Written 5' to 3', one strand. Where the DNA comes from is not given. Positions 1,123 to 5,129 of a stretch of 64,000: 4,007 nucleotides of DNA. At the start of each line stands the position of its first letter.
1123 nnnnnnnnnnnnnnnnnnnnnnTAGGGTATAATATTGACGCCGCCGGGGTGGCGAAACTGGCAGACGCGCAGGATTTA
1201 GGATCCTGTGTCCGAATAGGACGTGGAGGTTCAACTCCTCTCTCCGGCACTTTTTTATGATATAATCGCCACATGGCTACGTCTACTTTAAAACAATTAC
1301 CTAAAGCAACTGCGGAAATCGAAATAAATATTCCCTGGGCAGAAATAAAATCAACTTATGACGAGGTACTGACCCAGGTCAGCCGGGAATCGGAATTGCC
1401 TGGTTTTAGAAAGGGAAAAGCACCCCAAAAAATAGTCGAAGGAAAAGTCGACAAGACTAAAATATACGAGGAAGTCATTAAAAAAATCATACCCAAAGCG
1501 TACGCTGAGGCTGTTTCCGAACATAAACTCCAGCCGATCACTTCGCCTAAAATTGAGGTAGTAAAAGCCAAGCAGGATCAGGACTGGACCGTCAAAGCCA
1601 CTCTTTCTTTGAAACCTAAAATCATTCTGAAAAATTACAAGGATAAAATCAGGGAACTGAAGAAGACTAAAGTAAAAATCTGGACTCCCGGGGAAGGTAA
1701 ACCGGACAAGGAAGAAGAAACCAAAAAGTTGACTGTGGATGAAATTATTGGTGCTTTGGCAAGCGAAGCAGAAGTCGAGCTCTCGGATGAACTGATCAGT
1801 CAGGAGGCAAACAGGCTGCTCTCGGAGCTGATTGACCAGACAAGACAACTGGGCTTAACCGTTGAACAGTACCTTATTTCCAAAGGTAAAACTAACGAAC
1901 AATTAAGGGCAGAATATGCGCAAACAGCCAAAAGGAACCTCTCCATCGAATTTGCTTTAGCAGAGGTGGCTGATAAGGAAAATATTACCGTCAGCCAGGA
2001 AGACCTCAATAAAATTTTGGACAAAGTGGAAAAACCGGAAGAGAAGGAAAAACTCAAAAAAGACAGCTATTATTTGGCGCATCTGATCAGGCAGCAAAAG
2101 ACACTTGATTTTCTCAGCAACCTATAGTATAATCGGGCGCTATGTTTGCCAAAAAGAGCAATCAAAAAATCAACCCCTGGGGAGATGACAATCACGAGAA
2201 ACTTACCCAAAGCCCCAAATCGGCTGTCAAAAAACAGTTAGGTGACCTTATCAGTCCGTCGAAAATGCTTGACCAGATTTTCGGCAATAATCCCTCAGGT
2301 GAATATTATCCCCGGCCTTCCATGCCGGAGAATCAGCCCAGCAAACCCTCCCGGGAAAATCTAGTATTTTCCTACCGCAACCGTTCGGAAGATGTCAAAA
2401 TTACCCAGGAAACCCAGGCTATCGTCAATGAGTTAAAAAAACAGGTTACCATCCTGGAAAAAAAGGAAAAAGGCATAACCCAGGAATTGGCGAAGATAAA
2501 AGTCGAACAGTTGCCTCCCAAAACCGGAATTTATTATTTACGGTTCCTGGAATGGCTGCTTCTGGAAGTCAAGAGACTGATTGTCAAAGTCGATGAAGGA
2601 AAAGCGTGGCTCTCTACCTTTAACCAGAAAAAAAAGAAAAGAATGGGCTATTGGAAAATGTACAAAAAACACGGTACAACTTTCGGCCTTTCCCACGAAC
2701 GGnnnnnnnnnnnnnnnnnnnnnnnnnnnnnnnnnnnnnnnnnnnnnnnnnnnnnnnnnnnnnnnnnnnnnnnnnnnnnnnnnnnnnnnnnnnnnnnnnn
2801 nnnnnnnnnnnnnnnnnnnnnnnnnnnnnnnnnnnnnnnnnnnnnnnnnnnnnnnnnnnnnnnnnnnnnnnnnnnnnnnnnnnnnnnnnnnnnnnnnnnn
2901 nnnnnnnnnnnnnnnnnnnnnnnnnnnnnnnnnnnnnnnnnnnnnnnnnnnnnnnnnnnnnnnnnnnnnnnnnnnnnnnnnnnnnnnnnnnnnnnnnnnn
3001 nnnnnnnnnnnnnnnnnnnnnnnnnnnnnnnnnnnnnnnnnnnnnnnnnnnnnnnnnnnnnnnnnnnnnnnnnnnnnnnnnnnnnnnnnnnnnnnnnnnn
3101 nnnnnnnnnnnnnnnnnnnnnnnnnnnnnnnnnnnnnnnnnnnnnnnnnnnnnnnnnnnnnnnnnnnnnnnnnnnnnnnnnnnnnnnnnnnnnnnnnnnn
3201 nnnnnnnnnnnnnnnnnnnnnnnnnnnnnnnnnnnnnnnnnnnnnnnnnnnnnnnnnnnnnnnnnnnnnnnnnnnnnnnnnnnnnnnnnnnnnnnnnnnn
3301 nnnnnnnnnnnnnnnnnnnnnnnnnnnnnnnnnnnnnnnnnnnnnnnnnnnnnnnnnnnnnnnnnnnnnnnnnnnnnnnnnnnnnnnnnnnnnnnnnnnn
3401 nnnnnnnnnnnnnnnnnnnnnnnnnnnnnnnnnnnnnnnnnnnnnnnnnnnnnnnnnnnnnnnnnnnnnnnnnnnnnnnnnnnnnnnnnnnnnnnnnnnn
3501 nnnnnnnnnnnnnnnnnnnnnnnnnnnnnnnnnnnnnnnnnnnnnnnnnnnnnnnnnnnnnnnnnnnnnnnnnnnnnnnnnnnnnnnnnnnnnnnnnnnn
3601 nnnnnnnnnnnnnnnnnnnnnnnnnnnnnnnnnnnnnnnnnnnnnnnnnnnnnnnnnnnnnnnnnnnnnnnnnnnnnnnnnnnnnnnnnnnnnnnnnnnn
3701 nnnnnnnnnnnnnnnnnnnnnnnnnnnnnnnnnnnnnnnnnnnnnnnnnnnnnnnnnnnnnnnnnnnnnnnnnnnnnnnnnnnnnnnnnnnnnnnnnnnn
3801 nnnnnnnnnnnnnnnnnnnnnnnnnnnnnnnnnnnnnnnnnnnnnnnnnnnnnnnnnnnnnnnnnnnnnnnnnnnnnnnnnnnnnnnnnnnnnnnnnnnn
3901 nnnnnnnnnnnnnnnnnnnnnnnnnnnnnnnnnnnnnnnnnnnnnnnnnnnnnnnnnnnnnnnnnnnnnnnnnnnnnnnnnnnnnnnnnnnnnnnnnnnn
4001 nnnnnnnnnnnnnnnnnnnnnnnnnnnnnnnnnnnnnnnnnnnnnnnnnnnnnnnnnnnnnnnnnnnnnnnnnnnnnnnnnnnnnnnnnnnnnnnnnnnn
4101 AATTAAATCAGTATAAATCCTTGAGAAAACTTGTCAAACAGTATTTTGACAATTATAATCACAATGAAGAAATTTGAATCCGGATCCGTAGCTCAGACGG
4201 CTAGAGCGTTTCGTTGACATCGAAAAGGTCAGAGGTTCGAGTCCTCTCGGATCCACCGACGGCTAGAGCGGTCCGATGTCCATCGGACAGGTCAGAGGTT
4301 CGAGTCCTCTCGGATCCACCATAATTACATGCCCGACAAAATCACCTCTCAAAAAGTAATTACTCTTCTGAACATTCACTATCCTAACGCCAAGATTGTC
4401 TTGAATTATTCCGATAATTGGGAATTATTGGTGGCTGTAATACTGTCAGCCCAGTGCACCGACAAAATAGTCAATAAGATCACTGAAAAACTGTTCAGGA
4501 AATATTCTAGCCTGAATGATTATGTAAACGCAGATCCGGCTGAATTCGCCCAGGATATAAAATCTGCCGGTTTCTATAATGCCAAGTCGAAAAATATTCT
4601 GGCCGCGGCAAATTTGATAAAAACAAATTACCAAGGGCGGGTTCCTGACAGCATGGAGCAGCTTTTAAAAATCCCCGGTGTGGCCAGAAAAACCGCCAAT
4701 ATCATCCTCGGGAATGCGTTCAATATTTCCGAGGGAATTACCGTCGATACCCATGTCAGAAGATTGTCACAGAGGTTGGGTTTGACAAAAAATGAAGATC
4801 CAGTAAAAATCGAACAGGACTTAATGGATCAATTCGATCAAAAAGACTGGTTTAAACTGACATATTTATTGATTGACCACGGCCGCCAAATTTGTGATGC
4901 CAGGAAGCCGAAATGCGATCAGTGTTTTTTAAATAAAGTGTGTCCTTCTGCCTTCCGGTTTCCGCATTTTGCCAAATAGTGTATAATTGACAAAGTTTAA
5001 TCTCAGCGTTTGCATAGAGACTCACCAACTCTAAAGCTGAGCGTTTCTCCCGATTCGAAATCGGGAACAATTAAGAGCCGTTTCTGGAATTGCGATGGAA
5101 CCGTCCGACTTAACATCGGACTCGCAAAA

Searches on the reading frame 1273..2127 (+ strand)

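Call 63: search_protein_families(library=pfam, proteins=[window:1273-2127:+], max_evalue=0.00001)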
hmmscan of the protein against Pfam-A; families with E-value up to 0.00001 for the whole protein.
window:1273-2127:+ (284 aa): 2 families
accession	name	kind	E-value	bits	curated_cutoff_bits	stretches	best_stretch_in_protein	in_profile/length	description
PF05697.18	Trigger_N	-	8.4e-31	107.6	22.2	1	4-135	3-131/144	Bacterial trigger factor protein (TF)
PF05698.19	Trigger_C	-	2.6e-19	70.3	22.7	1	145-281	16-160/162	Bacterial trigger factor protein (TF) C-terminus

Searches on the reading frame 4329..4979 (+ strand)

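Call 63: search_protein_families(library=pfam, proteins=[window:4329-4979:+], max_evalue=0.00001)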
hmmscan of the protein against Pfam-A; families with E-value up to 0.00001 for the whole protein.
window:4329-4979:+ (216 aa): 2 families
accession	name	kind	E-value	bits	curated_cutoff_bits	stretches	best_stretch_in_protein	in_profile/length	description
PF00730.31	HhH-GPD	-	5.7e-25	88.2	26.2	1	35-168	1-105/108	HhH-GPD superfamily base excision DNA repair protein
PF00633.29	HHH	-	1.5e-06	28.2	24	1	101-127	2-28/30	Helix-hairpin-helix motif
